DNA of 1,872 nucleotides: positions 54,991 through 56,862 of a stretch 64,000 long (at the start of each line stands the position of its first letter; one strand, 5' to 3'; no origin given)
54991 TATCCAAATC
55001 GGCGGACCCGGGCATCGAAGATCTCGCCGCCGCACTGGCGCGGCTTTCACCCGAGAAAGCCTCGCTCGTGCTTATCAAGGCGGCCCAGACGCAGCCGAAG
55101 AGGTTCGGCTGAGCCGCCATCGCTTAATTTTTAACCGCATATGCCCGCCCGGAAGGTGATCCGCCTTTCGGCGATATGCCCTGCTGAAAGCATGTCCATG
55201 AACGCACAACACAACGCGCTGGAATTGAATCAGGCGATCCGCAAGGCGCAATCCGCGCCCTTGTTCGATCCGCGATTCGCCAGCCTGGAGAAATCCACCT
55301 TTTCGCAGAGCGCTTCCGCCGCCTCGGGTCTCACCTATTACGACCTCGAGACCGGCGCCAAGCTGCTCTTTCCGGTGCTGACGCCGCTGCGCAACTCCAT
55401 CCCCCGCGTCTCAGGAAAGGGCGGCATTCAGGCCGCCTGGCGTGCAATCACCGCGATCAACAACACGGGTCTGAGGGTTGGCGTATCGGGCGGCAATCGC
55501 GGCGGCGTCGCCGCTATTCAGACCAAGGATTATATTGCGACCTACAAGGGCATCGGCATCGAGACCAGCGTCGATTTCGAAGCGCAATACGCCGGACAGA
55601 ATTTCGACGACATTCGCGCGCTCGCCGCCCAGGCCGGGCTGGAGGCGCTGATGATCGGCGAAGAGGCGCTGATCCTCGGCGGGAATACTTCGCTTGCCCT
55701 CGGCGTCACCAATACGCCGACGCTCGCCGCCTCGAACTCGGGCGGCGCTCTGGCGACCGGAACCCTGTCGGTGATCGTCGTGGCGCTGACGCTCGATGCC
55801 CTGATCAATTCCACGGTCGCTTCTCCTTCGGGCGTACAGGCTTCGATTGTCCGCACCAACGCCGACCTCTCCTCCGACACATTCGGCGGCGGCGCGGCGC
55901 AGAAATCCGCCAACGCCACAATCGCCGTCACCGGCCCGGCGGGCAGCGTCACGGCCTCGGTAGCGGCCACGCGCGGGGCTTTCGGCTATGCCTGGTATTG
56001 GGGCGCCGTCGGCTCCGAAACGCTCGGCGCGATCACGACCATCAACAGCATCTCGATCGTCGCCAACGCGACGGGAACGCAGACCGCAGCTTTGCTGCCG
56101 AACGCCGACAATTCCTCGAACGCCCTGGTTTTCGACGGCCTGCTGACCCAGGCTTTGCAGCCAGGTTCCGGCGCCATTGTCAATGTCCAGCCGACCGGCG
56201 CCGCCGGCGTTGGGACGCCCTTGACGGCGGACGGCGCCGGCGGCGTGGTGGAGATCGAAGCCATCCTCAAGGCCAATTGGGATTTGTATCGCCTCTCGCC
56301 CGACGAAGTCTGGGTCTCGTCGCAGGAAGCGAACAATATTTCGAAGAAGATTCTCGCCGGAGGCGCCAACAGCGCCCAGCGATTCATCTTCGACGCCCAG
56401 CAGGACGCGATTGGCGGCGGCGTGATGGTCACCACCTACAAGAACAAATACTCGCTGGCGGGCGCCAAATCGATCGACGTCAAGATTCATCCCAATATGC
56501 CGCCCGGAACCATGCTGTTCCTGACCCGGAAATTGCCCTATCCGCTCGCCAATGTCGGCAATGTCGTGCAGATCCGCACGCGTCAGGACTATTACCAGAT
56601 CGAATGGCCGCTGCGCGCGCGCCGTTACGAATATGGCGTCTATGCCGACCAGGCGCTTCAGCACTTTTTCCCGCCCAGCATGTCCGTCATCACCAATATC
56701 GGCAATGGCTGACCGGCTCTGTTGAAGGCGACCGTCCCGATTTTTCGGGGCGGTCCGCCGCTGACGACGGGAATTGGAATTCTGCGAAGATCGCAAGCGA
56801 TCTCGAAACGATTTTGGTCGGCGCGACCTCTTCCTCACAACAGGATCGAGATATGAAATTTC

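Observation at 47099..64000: Repressor-gated phage head/tail cluster abutting meaB, with no integrase, replication, lysis, tail-tube or tape-measure genes in view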

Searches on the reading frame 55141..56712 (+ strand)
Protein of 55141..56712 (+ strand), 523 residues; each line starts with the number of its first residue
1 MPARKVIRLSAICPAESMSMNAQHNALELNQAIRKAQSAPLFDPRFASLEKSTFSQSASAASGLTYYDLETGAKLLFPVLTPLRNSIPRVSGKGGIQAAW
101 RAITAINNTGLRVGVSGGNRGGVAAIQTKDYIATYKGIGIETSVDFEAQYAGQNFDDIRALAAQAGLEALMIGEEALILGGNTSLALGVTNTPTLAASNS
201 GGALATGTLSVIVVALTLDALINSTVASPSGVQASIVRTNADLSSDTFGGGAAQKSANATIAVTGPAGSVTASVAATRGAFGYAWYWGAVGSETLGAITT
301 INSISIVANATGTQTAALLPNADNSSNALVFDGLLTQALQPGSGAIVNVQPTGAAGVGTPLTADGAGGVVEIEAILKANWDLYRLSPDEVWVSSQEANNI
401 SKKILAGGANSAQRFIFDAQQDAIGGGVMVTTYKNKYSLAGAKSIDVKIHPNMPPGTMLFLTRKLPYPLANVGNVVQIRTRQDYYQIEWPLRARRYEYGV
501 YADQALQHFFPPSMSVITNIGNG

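Call 4: search_protein_families(library=pfam, proteins=[window:55141-56712:+], max_evalue=0.01)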
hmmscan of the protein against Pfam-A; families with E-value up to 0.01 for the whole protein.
window:55141-56712:+ (523 aa): 0 families

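Call 7: search_protein_families(library=phrogs, proteins=[window:55141-56712:+], max_evalue=0.001)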
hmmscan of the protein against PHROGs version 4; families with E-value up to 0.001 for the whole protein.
window:55141-56712:+ (523 aa): 1 family
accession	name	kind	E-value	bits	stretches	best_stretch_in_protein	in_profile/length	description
phrog_13692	-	unknown function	2.1e-138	462.8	1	52-521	27-490/491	-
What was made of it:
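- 55141..56712 (+): Major capsid protein. phrog_13692, E=2e-138 (call 7).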

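Call 9: search_dna_similar(query=window:55141-56712:+, collection=phages, mode=protein, max_rows=20)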
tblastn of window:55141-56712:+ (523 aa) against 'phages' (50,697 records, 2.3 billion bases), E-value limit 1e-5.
Records with a match: 9; places in all: 9; records where one place covers at least 80% of the query: 9.
Best place of each record, by identity: <60% 9.
By first word of the organism name: Arthrobacter 4; Brevundimonas 2; Thermoanaerobacterium 2; Alicyclobacillus 1.
By host as written in the record: Brevundimonas pondensis LVF1 2; Arthrobacter sp. ATCC 21022 2; Arthrobacter globiformis B-2979 2; Thermoanaerobacterium saccharolyticum JW/SL-YS485 2; Alicyclobacillus acidoterrestris MMB007 1.
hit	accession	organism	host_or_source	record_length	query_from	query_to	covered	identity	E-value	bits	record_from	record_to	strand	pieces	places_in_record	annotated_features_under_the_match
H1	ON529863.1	Brevundimonas phage vB_BpoS-Polewnik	Brevundimonas pondensis LVF1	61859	15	521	97%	58.7%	1e-163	520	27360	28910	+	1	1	hypothetical protein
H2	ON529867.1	Brevundimonas phage vB_BpoS-Strzyga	Brevundimonas pondensis LVF1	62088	15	521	97%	58.1%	5e-162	515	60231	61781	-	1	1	hypothetical protein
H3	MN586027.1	Arthrobacter phage Mufasa8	Arthrobacter sp. ATCC 21022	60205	7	523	99%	26.1%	6e-25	115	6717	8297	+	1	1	6: major capsid protein | 5: hypothetical protein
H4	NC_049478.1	Arthrobacter phage Mufasa8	Arthrobacter sp. ATCC 21022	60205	7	523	99%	26.1%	6e-25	115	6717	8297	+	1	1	6: major capsid protein | 5: hypothetical protein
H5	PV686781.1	Alicyclobacillus phage MMB025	Alicyclobacillus acidoterrestris MMB007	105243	16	489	91%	28.3%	1e-21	105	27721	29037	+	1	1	major head protein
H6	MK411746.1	Arthrobacter phage Sonali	Arthrobacter globiformis B-2979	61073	67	520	87%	28.9%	2e-28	125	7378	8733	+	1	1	7: major capsid protein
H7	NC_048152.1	Arthrobacter phage Sonali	Arthrobacter globiformis B-2979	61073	67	520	87%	28.9%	2e-28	125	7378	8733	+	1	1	7: major capsid protein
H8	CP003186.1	Thermoanaerobacterium phage THSA-485A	Thermoanaerobacterium saccharolyticum ...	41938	54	520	89%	27.6%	1e-23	111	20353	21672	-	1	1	hypothetical protein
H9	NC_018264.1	Thermoanaerobacterium phage THSA-485A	Thermoanaerobacterium saccharolyticum ...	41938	54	520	89%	27.6%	1e-23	111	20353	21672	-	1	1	hypothetical protein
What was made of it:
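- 55141..56712 (+): It is 58% identical to an unannotated ORF in the capsid position of Brevundimonas phages Polewnik and Strzyga, and 26-29% to annotated major capsid proteins of Arthrobacter phages (call 9).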

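Call 10: get_annotated_region(hit=H1, flank=20000)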
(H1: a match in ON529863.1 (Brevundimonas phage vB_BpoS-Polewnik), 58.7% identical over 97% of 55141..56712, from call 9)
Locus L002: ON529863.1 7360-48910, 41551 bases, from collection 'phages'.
description: Brevundimonas phage vB_BpoS-Polewnik, complete genome.
organism: Brevundimonas phage vB_BpoS-Polewnik (NCBI taxid 2948606)
taxonomy: Viruses; Duplodnaviria; Heunggongvirae; Uroviricota; Caudoviricetes
host: Brevundimonas pondensis LVF1; source: sewage; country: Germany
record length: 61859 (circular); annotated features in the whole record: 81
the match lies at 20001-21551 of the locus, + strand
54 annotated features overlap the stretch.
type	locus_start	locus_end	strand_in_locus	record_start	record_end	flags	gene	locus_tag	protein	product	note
CDS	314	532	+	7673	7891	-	-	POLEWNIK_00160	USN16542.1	hypothetical protein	-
CDS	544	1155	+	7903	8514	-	-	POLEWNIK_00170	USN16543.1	hypothetical protein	-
CDS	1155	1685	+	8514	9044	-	-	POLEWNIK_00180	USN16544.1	hypothetical protein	-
CDS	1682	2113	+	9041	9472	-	-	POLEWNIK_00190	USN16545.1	hypothetical protein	-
CDS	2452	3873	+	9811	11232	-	-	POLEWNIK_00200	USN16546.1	proteasome-associated ATPase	-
CDS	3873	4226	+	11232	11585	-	-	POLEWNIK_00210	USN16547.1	hypothetical protein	-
CDS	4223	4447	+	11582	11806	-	-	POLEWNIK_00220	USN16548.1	stress-induced bacterial acidophilic repeat motif protein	-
CDS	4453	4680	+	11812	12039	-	-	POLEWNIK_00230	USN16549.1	hypothetical protein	-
CDS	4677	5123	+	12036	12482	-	-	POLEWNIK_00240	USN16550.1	hypothetical protein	-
CDS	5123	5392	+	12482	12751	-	-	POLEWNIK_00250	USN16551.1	hypothetical protein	-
CDS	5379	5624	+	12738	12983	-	-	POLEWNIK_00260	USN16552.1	hypothetical protein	-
CDS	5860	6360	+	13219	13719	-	-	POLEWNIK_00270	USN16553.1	hypothetical protein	-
CDS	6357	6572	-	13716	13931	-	-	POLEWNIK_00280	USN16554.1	helix-turn-helix protein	-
CDS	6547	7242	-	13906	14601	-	-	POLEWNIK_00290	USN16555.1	hypothetical protein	-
CDS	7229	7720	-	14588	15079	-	-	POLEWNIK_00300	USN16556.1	DNA glycosylase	-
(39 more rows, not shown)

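Call 30: find_related_loci(query=window:55141-56712:+, collection=genome_contigs, flank=10000)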
Query window:55141-56712:+ (523 aa) in genome_contigs; peptide patterns used: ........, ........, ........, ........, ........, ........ (x = any residue, [..] = any of these).
293 stretches matched a pattern; 148 encode a relative of the query (tblastn E <= 1e-3); the best 80 are kept; 80 distinct loci.
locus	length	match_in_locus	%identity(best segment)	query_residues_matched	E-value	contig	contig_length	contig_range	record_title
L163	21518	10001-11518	89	16-523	0e+0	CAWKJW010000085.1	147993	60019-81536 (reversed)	MAG: uncultured Alphaproteobacteria bacterium isolate MFD04752.bin.3.19 genome assembly, contig: contig_71984, whole gen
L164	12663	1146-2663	90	16-523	0e+0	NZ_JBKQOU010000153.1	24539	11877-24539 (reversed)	MAG: Rhodoblastus sp. isolate LAWAr2D2E2F__bin_17 LAWAr2D2E2F_000000109109, whole genome shotgun sequence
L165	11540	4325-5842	86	16-523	0e+0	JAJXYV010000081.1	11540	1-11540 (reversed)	MAG: Proteobacteria bacterium isolate BP7.bin16 NODE_9491_length_11540_cov_12.202488, whole genome shotgun sequence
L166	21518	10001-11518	87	16-523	0e+0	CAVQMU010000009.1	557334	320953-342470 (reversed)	MAG: uncultured Alphaproteobacteria bacterium isolate MFD00082.bin.2.34 genome assembly, contig: contig_8144, whole geno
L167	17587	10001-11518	84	16-523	0e+0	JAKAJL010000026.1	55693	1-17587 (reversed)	MAG: Proteobacteria bacterium isolate WY3.bin95 NODE_795_length_55693_cov_3.907803, whole genome shotgun sequence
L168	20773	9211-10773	83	5-523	0e+0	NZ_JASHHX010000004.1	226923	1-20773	Rhodoblastus sp. 17X3 4, whole genome shotgun sequence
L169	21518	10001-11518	84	16-523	0e+0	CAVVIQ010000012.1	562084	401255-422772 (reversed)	MAG: uncultured proteobacterium isolate MFD01476.bin.1.230 genome assembly, contig: contig_48472, whole genome shotgun s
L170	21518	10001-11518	83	16-523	0e+0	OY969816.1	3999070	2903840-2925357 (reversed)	MAG: uncultured proteobacterium isolate MFD03044.bin.1.21 genome assembly, chromosome: 1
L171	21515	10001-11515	84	16-523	0e+0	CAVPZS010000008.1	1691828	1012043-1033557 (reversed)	MAG: uncultured Alphaproteobacteria bacterium isolate MFD00082.bin.2.108 genome assembly, contig: contig_1575, whole gen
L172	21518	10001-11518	83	16-523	0e+0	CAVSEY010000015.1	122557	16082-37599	MAG: uncultured proteobacterium isolate MFD01872.bin.1.315 genome assembly, contig: contig_180102, whole genome shotgun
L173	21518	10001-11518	83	16-523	0e+0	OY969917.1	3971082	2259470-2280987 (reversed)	MAG: uncultured proteobacterium isolate MFD05580.bin.1.54 genome assembly, chromosome: 1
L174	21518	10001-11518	77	16-523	0e+0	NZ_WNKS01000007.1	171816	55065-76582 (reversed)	Rhodoblastus acidophilus strain DSM 142 NODE_7_length_171816_cov_39.7366, whole genome shotgun sequence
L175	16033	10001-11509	78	19-523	0e+0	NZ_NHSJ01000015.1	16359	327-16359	Rhodoblastus sphagnicola strain DSM 16996 scaffold0015, whole genome shotgun sequence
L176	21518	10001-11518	78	16-523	0e+0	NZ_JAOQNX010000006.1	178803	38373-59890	Rhodoblastus acidophilus strain MO Ga0394271_06, whole genome shotgun sequence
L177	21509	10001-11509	77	19-523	0e+0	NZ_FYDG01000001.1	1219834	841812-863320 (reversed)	Rhodoblastus acidophilus strain DSM 137, whole genome shotgun sequence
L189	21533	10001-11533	66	12-523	0e+0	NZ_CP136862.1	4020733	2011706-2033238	Methylocapsa polymorpha strain RX1 chromosome, complete genome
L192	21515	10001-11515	66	20-523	0e+0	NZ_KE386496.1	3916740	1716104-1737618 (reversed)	Methylocapsa acidiphila B2 MetacDRAFT_Scaffold1.2, whole genome shotgun sequence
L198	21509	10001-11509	66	20-522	0e+0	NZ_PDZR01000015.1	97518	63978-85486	Methylocella silvestris strain TVC NODE_15_length_97518_cov_47.4622, whole genome shotgun sequence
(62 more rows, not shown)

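Call 45: search_protein_families(library=pfam, proteins=[L189:61-840:+, L189:853-2154:+, L189:3182-4111:-, L189:4183-4599:-, L192:231-1262:+, L192:2381-3652:+, L192:3654-4958:+, L198:1320-2609:-, L198:3253-4260:-], max_evalue=0.01)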
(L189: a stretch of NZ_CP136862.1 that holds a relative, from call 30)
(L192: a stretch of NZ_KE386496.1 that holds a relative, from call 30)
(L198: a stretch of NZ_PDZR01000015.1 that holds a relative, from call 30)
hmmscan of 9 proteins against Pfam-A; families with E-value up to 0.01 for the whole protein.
L189:61-840:+ (259 aa): 2 families
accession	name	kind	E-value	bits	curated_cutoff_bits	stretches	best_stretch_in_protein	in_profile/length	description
PF00766.25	ETF_alpha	-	2.7e-34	117.4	27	1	127-205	2-80/81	Electron transfer flavoprotein FAD-binding domain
PF01012.27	ETF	-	2.8e-19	70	26.7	1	3-103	82-179/181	Electron transfer flavoprotein domain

L189:853-2154:+ (433 aa): 12 families
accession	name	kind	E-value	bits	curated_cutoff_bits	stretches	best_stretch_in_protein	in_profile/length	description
PF01266.30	DAO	-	7.1e-12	45.9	27.9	2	7-54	1-50/353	FAD dependent oxidoreductase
PF01494.25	FAD_binding_3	-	2.7e-07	30.6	22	1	6-184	2-177/349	FAD binding domain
PF12831.13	FAD_oxidored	-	1e-05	25.5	27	1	7-164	1-145/416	FAD dependent oxidoreductase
PF00890.30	FAD_binding_2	-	1.3e-05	25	20.4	1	7-42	1-36/414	FAD binding domain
PF01946.23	Thi4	-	1.5e-05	24.8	26.2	1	6-51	18-64/235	Thi4 family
PF21162.3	ETFQO_UQ-bd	-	1.7e-05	25.7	27.7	1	208-284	17-96/96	ETF-QO, ubiquinone-binding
PF07992.20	Pyr_redox_2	-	1.9e-05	24.7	26.1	1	7-165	2-109/291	Pyridine nucleotide-disulphide oxidoreductase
PF13450.12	NAD_binding_8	-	3e-05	24.7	21.9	1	10-41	1-32/68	NAD(P)-binding Rossmann-like domain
PF03486.20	HI0933_like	-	5.6e-05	23.1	50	1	7-43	2-38/244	HI0933-like protein Rossmann domain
PF01134.28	GIDA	-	6e-05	22.7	22.1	1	7-165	1-150/391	Glucose inhibited division protein A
PF00996.24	GDI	-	0.00089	18.4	23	0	3-81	2-74/436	GDP dissociation inhibitor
PF00070.33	Pyr_redox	-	0.0057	17.6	22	0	8-41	2-35/82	Pyridine nucleotide-disulphide oxidoreductase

L189:3182-4111:- (309 aa): 1 family
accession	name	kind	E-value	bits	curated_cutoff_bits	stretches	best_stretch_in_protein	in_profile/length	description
PF00717.28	Peptidase_S24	-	3e-09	37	23.3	1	181-301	2-115/116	Peptidase S24-like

L189:4183-4599:- (138 aa): 0 families

L192:231-1262:+ (343 aa): 1 family
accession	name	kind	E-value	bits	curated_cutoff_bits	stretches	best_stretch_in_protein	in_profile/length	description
PF00485.24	PRK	-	8.8e-10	39.2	22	1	116-258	1-138/196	Phosphoribulokinase / Uridine kinase family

L192:2381-3652:+ (423 aa): 2 families
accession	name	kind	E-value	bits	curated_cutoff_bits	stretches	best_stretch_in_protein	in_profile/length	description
PF01565.28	FAD_binding_4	-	2.1e-15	57.1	26.4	1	25-163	6-138/139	FAD binding domain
PF02913.24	FAD-oxidase_C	-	0.0009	19.5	21.2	1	395-418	224-247/248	FAD linked oxidases, C-terminal domain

L192:3654-4958:+ (434 aa): 12 families
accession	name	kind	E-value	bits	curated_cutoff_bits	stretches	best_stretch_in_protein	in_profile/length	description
PF02754.22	CCG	-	2.5e-25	88.8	20.6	2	190-277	1-85/85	Cysteine-rich domain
PF13183.11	Fer4_8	-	1.6e-10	41.8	27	1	22-90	2-68/68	4Fe-4S dicluster domain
PF13534.11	Fer4_17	-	3.1e-10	40.9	22.2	1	24-91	1-61/61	4Fe-4S dicluster domain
PF12838.12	Fer4_7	-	3.5e-09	37.4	27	1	24-90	1-52/52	4Fe-4S dicluster domain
PF13237.11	Fer4_10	-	3.7e-07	30.4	25.5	2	23-87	7-53/53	4Fe-4S dicluster domain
PF13484.11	Fer4_16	-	2e-06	28.9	30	1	25-88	2-65/66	4Fe-4S double cluster binding domain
PF12837.12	Fer4_6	-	1.6e-05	25.1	25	0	24-37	8-21/24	4Fe-4S binding domain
PF13187.11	Fer4_9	-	0.00014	22.3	27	0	25-89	2-50/52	4Fe-4S dicluster domain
PF00037.32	Fer4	-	0.00025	21.2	21.1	0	24-37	7-20/24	4Fe-4S binding domain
PF12800.12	Fer4_4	-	0.00047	20.7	24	0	74-89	2-17/17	4Fe-4S binding domain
PF14697.11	Fer4_21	-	0.0011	19.5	35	0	74-94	6-27/59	4Fe-4S dicluster domain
PF12797.12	Fer4_2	-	0.0011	19.2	24.5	0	24-37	9-22/22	4Fe-4S binding domain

L198:1320-2609:- (429 aa): 2 families
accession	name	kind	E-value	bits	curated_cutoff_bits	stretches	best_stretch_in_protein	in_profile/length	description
PF03781.23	FGE-sulfatase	-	1.2e-35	123.8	23.3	2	193-329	6-127/255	Sulfatase-modifying factor enzyme 1-like domain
PF12867.12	DinB_2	-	4.6e-08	34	24.8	1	27-156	5-126/128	DinB superfamily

L198:3253-4260:- (335 aa): 1 family
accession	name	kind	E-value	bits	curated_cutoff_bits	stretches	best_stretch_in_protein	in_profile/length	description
PF00717.28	Peptidase_S24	-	2.3e-10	40.6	23.3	1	207-327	2-115/116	Peptidase S24-like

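Call 65: search_protein_families(library=ncbifam, proteins=[window:55141-56712:+], max_evalue=0.001)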
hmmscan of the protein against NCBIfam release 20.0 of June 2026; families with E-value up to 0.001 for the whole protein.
window:55141-56712:+ (523 aa): 0 families
